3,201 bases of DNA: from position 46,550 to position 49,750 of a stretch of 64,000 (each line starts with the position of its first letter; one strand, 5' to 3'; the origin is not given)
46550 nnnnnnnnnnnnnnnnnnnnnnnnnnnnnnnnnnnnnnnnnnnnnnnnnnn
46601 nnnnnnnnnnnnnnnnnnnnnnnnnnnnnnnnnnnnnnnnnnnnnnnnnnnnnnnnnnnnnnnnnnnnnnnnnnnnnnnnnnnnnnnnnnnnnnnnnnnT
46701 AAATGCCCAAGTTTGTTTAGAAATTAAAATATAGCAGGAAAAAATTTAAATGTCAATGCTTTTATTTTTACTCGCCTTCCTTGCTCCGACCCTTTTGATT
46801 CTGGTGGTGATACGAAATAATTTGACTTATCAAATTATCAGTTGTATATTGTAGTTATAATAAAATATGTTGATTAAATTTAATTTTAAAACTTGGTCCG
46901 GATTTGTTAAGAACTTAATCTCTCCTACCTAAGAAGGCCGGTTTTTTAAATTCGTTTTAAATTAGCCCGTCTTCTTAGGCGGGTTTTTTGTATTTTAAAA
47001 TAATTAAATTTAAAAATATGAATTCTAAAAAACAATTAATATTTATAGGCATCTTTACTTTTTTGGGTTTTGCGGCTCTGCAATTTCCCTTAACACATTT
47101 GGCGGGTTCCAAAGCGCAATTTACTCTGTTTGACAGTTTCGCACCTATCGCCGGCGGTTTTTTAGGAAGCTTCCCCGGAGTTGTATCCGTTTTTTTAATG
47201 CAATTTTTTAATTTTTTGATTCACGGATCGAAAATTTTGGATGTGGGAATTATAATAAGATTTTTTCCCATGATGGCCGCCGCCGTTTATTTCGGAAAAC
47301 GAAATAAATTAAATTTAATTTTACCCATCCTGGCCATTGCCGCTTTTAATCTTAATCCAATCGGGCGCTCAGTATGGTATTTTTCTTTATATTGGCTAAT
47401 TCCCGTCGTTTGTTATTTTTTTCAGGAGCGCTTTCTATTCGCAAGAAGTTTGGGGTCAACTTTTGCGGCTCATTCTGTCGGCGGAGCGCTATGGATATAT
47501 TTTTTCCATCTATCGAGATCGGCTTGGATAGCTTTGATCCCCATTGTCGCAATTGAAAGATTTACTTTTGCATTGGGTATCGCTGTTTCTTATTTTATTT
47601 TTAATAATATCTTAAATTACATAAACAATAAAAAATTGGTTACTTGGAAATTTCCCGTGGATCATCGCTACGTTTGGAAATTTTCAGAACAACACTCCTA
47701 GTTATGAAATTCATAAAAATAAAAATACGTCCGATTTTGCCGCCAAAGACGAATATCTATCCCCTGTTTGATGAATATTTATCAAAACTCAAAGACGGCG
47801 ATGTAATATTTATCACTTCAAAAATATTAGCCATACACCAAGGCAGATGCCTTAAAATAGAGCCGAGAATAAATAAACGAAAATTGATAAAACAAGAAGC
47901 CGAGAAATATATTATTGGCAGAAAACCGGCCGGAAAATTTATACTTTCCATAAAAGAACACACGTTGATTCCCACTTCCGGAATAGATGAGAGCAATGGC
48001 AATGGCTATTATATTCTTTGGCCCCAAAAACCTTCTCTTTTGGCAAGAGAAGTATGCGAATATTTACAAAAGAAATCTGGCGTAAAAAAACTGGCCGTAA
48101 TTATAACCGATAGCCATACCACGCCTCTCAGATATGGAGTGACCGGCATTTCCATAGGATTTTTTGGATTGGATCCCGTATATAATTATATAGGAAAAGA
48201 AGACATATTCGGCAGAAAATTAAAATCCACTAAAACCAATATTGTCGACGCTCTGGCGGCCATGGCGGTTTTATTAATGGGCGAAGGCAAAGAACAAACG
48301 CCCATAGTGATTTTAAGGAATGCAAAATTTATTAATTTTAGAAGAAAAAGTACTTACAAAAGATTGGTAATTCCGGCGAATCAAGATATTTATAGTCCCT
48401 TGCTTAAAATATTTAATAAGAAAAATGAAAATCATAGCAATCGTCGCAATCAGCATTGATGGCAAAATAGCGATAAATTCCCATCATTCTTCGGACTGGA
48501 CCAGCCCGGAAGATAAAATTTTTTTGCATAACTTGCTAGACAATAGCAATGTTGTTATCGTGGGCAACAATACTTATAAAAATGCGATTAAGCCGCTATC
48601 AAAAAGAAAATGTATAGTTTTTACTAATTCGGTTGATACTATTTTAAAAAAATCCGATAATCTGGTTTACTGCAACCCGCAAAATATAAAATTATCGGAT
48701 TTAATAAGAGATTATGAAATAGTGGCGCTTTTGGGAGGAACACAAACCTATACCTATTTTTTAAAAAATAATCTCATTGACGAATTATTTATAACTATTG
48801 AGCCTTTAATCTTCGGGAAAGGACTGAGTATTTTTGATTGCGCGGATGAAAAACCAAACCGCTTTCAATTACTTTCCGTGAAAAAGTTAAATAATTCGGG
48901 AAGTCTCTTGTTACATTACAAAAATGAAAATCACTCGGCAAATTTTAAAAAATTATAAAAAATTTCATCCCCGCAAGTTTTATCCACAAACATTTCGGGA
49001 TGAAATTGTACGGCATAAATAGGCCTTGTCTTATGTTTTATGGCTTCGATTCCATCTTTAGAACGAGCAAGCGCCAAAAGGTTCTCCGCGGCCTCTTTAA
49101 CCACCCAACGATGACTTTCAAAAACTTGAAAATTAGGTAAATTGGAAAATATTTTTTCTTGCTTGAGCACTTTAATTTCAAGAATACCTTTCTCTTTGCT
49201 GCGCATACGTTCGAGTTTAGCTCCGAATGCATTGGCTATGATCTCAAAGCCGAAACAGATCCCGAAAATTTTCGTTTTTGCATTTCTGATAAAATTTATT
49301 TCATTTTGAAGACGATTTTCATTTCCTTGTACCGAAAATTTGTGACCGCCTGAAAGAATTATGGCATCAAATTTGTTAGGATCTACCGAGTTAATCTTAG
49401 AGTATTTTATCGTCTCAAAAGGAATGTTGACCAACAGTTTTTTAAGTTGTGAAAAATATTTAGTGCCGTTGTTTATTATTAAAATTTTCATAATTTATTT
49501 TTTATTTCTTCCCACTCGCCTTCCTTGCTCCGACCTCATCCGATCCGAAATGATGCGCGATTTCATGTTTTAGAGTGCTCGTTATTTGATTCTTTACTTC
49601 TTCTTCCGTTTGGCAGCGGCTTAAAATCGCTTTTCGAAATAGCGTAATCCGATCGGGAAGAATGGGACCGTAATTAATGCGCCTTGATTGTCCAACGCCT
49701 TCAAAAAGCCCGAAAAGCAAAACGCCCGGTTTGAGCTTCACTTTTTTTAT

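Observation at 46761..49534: ~33-nt direct repeats, one being the 3' end of a gene, bracket a 2.7-kb four-gene module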

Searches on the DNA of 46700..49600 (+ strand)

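Call 74: search_dna_similar(query=window:46700-49600:+, collection=phages, mode=distant, max_rows=5)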
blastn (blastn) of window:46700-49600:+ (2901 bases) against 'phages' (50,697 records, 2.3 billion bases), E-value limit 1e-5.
No match.

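Call 75: search_dna_similar(query=window:46700-49600:+, collection=plasmids, mode=distant, max_rows=5)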
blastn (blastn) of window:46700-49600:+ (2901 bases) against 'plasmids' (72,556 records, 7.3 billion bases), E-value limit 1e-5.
No match.
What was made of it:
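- On att-flanked integrated element (genomic island / CIME): The block's DNA is absent from the phage and plasmid collections (calls 74, 75).
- Tried and rejected: Block DNA in phage or plasmid collections: no match (calls 74, 75).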

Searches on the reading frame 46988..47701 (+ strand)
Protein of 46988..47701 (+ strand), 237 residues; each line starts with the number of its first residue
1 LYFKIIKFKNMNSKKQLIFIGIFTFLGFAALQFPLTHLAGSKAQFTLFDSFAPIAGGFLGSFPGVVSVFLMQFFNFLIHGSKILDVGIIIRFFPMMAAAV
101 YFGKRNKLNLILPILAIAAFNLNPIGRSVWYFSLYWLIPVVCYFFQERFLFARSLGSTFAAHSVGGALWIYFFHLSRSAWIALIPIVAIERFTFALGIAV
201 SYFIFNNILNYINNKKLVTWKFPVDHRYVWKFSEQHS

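Call 6: search_protein_families(library=pfam, proteins=[window:46988-47701:+], max_evalue=0.01)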
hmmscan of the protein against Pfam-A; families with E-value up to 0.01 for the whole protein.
window:46988-47701:+ (237 aa): 0 families

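Call 51: search_protein_families(library=ncbifam, proteins=[window:47018-47701:+], max_evalue=0.001)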
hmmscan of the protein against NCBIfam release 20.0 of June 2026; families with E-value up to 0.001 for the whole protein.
window:47018-47701:+ (227 aa): 0 families

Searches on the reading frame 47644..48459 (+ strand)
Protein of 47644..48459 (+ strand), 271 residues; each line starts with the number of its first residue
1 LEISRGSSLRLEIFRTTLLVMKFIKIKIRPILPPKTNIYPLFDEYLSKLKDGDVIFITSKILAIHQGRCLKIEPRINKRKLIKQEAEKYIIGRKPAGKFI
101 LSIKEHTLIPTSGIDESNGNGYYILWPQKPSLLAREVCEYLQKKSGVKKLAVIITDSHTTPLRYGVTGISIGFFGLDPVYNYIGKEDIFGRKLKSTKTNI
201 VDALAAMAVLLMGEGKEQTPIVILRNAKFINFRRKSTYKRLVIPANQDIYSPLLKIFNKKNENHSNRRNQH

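Call 6: search_protein_families(library=pfam, proteins=[window:47644-48459:+], max_evalue=0.01)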
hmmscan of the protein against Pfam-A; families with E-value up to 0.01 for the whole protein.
window:47644-48459:+ (271 aa): 1 family
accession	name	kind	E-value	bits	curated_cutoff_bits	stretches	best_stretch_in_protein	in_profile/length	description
PF01996.21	F420_ligase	-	2.9e-38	132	25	1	47-226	26-218/218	F420-0:Gamma-glutamyl ligase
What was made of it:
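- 47704..48459 (+): CofE-like putative folate gamma-glutamate ligase (251 aa). Pfam F420_ligase, E=2.9e-38 (call 6).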

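Call 29: find_homologous_proteins(query=window:47704-48456:+, max_evalue=1e-10)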
Query window:47704-48456:+ (251 aa): 1432 proteins with E <= 1e-10 among 1955 candidates; the best 120 are listed.
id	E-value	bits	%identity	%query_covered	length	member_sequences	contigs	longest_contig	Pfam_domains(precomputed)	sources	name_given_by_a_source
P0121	3.1e-162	556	100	100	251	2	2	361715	PF01996.22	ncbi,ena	-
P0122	2.8e-114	399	74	96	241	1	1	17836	PF01996.22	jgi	jgi:coenzyme F420-0:L-glutamate ligase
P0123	2.7e-109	383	69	97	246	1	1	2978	PF01996.22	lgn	-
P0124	4.0e-108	379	68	99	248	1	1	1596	PF01996.22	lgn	-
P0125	3.0e-105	369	69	95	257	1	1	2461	PF01996.22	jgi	jgi:dihydrofolate synthase / folylpolyglutamate synthase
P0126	9.5e-104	364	66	96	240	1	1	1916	PF01996.22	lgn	-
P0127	2.7e-102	360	66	96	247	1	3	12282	PF01996.22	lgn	-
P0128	3.8e-102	359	65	94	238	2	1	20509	PF01996.22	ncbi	-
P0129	1.3e-100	354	65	96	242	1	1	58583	PF01996.22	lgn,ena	-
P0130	1.9e-100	354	66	94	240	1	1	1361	PF01996.22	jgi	jgi:F420-0:gamma-glutamyl ligase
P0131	1.9e-100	354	65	95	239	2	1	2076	PF01996.22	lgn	-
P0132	6.5e-100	352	66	96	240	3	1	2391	PF01996.22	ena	-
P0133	6.9e-100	352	64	96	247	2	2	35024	PF01996.22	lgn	-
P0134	8.3e-100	351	65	96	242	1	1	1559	PF01996.22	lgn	-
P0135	1.3e-99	351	66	96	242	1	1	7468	PF01996.22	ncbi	-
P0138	1.8e-98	347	66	96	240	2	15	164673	PF01996.22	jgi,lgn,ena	jgi:F420-0:gamma-glutamyl ligase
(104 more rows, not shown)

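Call 30: find_encoding_contigs(protein=P0122, flank=10000, max_places=2)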
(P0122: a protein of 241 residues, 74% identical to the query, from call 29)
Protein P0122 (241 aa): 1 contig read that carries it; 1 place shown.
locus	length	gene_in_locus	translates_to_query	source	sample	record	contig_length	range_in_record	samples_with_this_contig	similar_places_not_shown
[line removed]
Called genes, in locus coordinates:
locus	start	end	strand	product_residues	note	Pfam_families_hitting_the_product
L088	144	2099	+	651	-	PF00009:GTP_EFTU, PF22042:EF-G_D2 (faint), PF03144:GTP_EFTU_D2, PF14492:EFG_III (weak), PF00679:EFG_C, PF06421:LepA_C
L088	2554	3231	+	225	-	-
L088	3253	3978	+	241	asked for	PF01996:F420_ligase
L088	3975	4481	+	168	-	PF00186:DHFR_1 (weak), PF01872:RibD_C (weak)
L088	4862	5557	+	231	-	PF00318:Ribosomal_S2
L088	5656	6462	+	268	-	PF25025:EF-Ts_N (faint), PF00889:EF_TS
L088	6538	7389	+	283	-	PF04468:PSP1, PF28472:PSP1_3rd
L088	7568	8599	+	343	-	PF00044:Gp_dh_N, PF02800:Gp_dh_C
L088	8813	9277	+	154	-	PF01058:Oxidored_q6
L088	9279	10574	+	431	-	PF00374:NiFeSe_Hases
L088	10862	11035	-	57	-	-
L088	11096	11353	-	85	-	-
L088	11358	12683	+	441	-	-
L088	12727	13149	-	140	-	-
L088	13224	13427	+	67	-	PF01455:HupF_HypC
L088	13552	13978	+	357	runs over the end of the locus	PF01924:HypD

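Call 31: find_encoding_contigs(protein=P0129, flank=10000, max_places=2)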
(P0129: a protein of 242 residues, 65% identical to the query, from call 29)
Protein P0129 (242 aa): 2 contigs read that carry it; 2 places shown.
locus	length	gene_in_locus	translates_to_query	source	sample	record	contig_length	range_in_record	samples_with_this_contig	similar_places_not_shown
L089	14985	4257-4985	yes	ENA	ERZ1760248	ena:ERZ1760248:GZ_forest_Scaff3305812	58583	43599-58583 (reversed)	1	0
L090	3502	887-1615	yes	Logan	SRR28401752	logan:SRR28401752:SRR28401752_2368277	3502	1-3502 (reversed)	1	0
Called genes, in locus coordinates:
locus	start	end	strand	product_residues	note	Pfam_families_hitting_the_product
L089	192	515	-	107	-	-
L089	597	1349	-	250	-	PF18306:LDcluster4, PF03641:Lysine_decarbox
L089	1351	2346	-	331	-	PF02388:FemAB (weak), PF13480:Acetyltransf_6 (weak), PF02388:FemAB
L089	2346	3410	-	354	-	-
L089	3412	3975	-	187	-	PF01330:RuvA_N, PF00633:HHH (faint), PF14520:HHH_5, PF07499:RuvA_C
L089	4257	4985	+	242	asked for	PF01996:F420_ligase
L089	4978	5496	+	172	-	PF00186:DHFR_1, PF01872:RibD_C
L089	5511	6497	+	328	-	PF07478:Dala_Dala_lig_C, PF02655:ATP-grasp_3 (faint), PF08443:RimK (weak)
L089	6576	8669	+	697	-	PF04851:ResIII, PF17757:UvrB_inter, PF27431:UvrB_3rd, PF00271:Helicase_C, PF12344:UvrB, PF02151:UVR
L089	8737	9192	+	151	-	-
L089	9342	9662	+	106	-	-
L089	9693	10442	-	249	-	PF01978:TrmB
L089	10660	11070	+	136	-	-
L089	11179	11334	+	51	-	-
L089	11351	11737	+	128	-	-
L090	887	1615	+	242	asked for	PF01996:F420_ligase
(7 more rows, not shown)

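Call 32: find_encoding_contigs(protein=P0138, flank=10000, max_places=2)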
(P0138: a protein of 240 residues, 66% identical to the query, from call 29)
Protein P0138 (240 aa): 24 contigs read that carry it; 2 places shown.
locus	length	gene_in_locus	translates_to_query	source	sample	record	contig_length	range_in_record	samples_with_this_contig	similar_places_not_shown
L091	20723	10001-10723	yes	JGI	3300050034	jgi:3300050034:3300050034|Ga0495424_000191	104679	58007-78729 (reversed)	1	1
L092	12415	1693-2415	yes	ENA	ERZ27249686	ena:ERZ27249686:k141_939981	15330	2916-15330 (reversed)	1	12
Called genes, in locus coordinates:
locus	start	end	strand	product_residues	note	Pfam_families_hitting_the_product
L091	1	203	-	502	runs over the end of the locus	PF02934:GatB_N, PF02637:GatB_Yqey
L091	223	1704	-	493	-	PF01425:Amidase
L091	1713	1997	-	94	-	PF02686:GatC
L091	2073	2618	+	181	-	PF04011:LemA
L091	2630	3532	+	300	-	PF01435:Peptidase_M48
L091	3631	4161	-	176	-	PF02631:RecX_HTH2 (faint), PF21982:RecX_HTH1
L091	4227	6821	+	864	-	PF02861:Clp_N, PF23569:NBD_SMAX1 (weak), PF00004:AAA, PF17871:AAA_lid_9, PF00004:AAA, PF07724:AAA_2, PF07728:AAA_5, PF10431:ClpB_D2-small, +4 more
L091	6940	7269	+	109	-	-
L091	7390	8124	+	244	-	PF00156:Pribosyltran (weak)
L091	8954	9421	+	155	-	PF03284:PHZA_PHZB (weak), PF12680:SnoaL_2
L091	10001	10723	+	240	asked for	PF01996:F420_ligase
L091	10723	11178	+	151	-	PF00186:DHFR_1, PF01872:RibD_C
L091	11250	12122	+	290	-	PF00753:Lactamase_B (weak), PF13483:Lactamase_B_3, PF12706:Lactamase_B_2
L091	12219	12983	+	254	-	PF03372:Exo_endo_phos (weak)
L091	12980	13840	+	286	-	-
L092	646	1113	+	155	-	PF03284:PHZA_PHZB (weak), PF12680:SnoaL_2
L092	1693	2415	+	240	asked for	PF01996:F420_ligase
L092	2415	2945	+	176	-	PF00186:DHFR_1, PF01872:RibD_C (weak)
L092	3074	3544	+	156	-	PF00293:NUDIX, PF22327:Nudt16-like (weak)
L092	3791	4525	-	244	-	-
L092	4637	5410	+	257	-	PF03372:Exo_endo_phos (weak)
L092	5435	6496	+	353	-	PF07143:AttH, PF17186:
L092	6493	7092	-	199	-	PF01161:PBP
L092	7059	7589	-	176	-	PF02834:LigT_PEase (weak), PF13563:2_5_RNA_ligase2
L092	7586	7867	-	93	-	PF01035:DNA_binding_1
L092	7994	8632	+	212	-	PF07638:Sigma70_ECF (weak), PF04542:Sigma70_r2, PF08281:Sigma70_r4_2, PF04545:Sigma70_r4 (weak)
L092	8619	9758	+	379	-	PF18915:DUF5667 (weak)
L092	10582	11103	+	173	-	-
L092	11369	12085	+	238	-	-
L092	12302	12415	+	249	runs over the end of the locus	PF01209:Ubie_methyltran, PF13489:Methyltransf_23, PF07021:MetW (weak), PF13847:Methyltransf_31, PF08241:Methyltransf_11, PF08242:Methyltransf_12, PF13649:Methyltransf_25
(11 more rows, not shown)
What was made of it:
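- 48425..48958 (+): DHFR-like / RibD_C-like reductase (177 aa). It is paired with the ligase in L088-L092 (calls 30-32).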

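Call 51: search_protein_families(library=ncbifam, proteins=[window:47704-48459:+], max_evalue=0.001)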
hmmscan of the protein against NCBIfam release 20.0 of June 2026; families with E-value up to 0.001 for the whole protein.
window:47704-48459:+ (251 aa): 4 families
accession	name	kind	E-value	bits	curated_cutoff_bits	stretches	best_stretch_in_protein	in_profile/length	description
TIGR04132.1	intra_fol_E_lig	hypoth_equivalog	7.2e-65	218.7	350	1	1-236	1-236/241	putative folate metabolism gamma-glutamate ligase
TIGR01916.1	F420_cofE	equivalog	1.7e-39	135.7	180.65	1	4-229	4-242/244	coenzyme F420-0:L-glutamate ligase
NF009809.0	PRK13293.1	equivalog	1.5e-37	129.4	274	1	29-239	30-252/253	coenzyme F420-0:L-glutamate ligase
NF009810.0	PRK13294.1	equivalog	1.4e-28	100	304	1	26-231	38-243/449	coenzyme F420-0:L-glutamate ligase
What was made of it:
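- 47704..48459 (+): Best NCBIfam match is TIGR04132, at 218.7 bits, below its 350-bit cut-off (call 51).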

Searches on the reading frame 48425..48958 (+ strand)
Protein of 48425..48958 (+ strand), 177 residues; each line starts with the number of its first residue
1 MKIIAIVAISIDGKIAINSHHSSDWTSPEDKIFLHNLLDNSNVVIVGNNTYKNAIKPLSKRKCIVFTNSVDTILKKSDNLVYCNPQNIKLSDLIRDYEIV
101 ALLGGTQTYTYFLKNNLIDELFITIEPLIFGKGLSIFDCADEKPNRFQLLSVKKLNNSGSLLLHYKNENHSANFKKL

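Call 6: search_protein_families(library=pfam, proteins=[window:48425-48958:+], max_evalue=0.01)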
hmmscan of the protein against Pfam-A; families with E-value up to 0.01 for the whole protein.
window:48425-48958:+ (177 aa): 2 families
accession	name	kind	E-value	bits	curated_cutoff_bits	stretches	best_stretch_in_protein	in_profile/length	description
PF01872.23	RibD_C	-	2.6e-15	57.2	24.1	2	2-52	2-52/197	RibD C-terminal domain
PF00186.24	DHFR_1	-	1.8e-08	34.7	25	1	3-124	2-114/159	Dihydrofolate reductase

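Call 51: search_protein_families(library=ncbifam, proteins=[window:48425-48958:+], max_evalue=0.001)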
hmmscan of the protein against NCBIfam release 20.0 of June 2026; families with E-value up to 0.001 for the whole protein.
window:48425-48958:+ (177 aa): 13 families
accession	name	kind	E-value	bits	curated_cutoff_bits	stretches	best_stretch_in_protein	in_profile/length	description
TIGR01508.1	rib_reduct_arch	equivalog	1.6e-11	43.8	186.45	2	2-51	2-50/210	2,5-diamino-6-(ribosylamino)-4(3H)-pyrimidinone 5'-phosphate reductase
TIGR00227.1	ribD_Cterm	domain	6.7e-10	38.9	150.15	1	4-51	6-53/216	riboflavin-specific deaminase C-terminal domain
NF033868.0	trim_DfrA36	exception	2.4e-07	30.6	360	1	1-132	1-130/170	trimethoprim-resistant dihydrofolate reductase DfrA36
NF010663.0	PRK14059.1-1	equivalog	5e-07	29.3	184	0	97-167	178-251/253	pyrimidine reductase family protein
TIGR00326.1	eubact_ribD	equivalog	1.5e-06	27.7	156.35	1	7-80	147-220/343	bifunctional diaminohydroxyphosphoribosylaminopyrimidine deaminase/5-amino-6-(5-phosphoribosylamino)uracil reductase RibD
NF008037.0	PRK10769.1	equivalog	1e-05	25.5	168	1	3-116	3-108/160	type 3 dihydrofolate reductase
NF001751.0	PRK00478.1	equivalog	0.00011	21.2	436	1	21-130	18-122/505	segregation/condensation protein A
NF047324.1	trim_DfrA51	exception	0.00012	22.5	322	1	1-115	1-102/158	trimethoprim-resistant dihydrofolate reductase DfrA51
NF000012.1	trim_DfrI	exception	0.00015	21.3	400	1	5-124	30-144/191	trimethoprim-resistant dihydrofolate reductase DfrI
NF040541.1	trim_DfrE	exception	0.00019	21.2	347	1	3-125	2-116/157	trimethoprim-resistant dihydrofolate reductase DfrE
NF047323.1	trim_DfrA50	exception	0.00024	21.1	355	1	1-123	1-108/158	trimethoprim-resistant dihydrofolate reductase DfrA50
NF000155.1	trim_DfrC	exception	0.00067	19.6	350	1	10-78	8-75/161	trimethoprim-sensitive dihydrofolate reductase DfrC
NF041386.1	dihyfolred_HdrA_Halo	equivalog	0.00077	19.3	300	1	1-114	1-111/158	dihydrofolate reductase HdrA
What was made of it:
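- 48425..48958 (+): Pfam (call 6), NCBIfam (call 51).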

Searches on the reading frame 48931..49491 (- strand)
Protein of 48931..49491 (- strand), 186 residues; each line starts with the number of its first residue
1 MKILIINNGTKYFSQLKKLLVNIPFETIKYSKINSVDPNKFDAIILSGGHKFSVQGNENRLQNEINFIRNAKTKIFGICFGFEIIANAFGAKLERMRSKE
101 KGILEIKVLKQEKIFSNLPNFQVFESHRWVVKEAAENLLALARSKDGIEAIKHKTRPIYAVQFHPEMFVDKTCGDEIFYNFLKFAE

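Call 6: search_protein_families(library=pfam, proteins=[window:48931-49491:-], max_evalue=0.01)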
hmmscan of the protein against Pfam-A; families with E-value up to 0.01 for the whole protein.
window:48931-49491:- (186 aa): 6 families
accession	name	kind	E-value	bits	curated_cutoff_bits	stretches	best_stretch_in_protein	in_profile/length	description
PF00117.34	GATase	-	4.9e-28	98.5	22.8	1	5-182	2-187/190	Glutamine amidotransferase class-I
PF07722.19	Peptidase_C26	-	1.3e-11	45.2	20.5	1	64-166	94-219/219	Peptidase C26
PF01174.25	SNO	-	1.4e-05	25.5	27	1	37-170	30-174/188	SNO glutamine amidotransferase family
PF07685.20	GATase_3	-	9.9e-05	22.5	27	1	22-116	21-124/196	CobB/CobQ-like glutamine amidotransferase domain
PF04204.22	HTS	-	0.0049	16.4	27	1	29-166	87-236/298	Homoserine O-succinyltransferase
PF01965.30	DJ-1_PfpI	-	0.0062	16.8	26.6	1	33-96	54-118/165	DJ-1/PfpI family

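Call 51: search_protein_families(library=ncbifam, proteins=[window:48931-49491:-], max_evalue=0.001)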
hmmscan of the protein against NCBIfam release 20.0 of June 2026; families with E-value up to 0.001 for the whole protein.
window:48931-49491:- (186 aa): 31 families (the best 25 are shown)
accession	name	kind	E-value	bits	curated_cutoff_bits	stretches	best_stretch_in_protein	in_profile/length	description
NF001975.0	PRK00758.1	equivalog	1.1e-34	119.6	198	1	1-185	2-182/185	GMP synthase subunit A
TIGR00888.1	guaA_Nterm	equivalog_domain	4.9e-30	104.3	172.15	1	3-183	1-182/188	glutamine-hydrolyzing GMP synthase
NF000848.1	PRK00074.1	equivalog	2.2e-23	82.6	400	1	30-183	30-185/512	glutamine-hydrolyzing GMP synthase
NF005367.0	PRK06895.1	equivalog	5.9e-22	78.5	265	1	1-184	2-188/190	anthranilate synthase component II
NF011201.0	PRK14607.1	equivalog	1.9e-19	69.7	670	1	31-185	35-189/534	bifunctional anthranilate synthase component II/anthranilate phosphoribosyltransferase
NF010081.0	PRK13566.1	equivalog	3.4e-18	65.3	645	1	33-183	564-718/729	anthranilate synthase component I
NF009475.0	PRK12838.1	equivalog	3.4e-16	59.1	221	1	25-183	194-351/359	carbamoyl phosphate synthase small subunit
TIGR01368.1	CPSaseIIsmall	equivalog_domain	1.3e-15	57.2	307.35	1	2-183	177-357/361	glutamine-hydrolyzing carbamoyl-phosphate synthase small subunit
TIGR01823.1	PabB-fungal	equivalog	2.5e-15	55.8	442.55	1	39-185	52-204/742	aminodeoxychorismate synthase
TIGR00566.1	trpG_papA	subfamily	4.1e-15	56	121.05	1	10-183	16-191/192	glutamine amidotransferase of anthranilate synthase or aminodeoxychorismate synthase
TIGR01815.1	TrpE-clade3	equivalog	9.2e-15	53.7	739.15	1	36-169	555-690/717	anthranilate synthase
NF006562.0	PRK09065.1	equivalog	1.5e-14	54.1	205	1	36-168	52-191/242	glutamine amidotransferase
NF005799.0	PRK07649.1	equivalog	5.2e-14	52.2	327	1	11-183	17-186/195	aminodeoxychorismate/anthranilate synthase component II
NF005849.0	PRK07765.1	equivalog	9e-14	51.2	308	1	12-183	19-190/219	aminodeoxychorismate/anthranilate synthase component II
NF005743.0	PRK07567.1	equivalog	9.4e-14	51.2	264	1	31-171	42-196/245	glutamine amidotransferase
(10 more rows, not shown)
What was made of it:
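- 48931..49491 (-): Stand-alone class I glutamine amidotransferase (186 aa; best match GMP synthase subunit A, below cut-off). It starts 10 nt after the zincin stop. Its 3' end overlaps the DHFR-like gene by 28 bp. Pfam GATase, E=4.9e-28 (call 6); NCBIfam (call 51).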
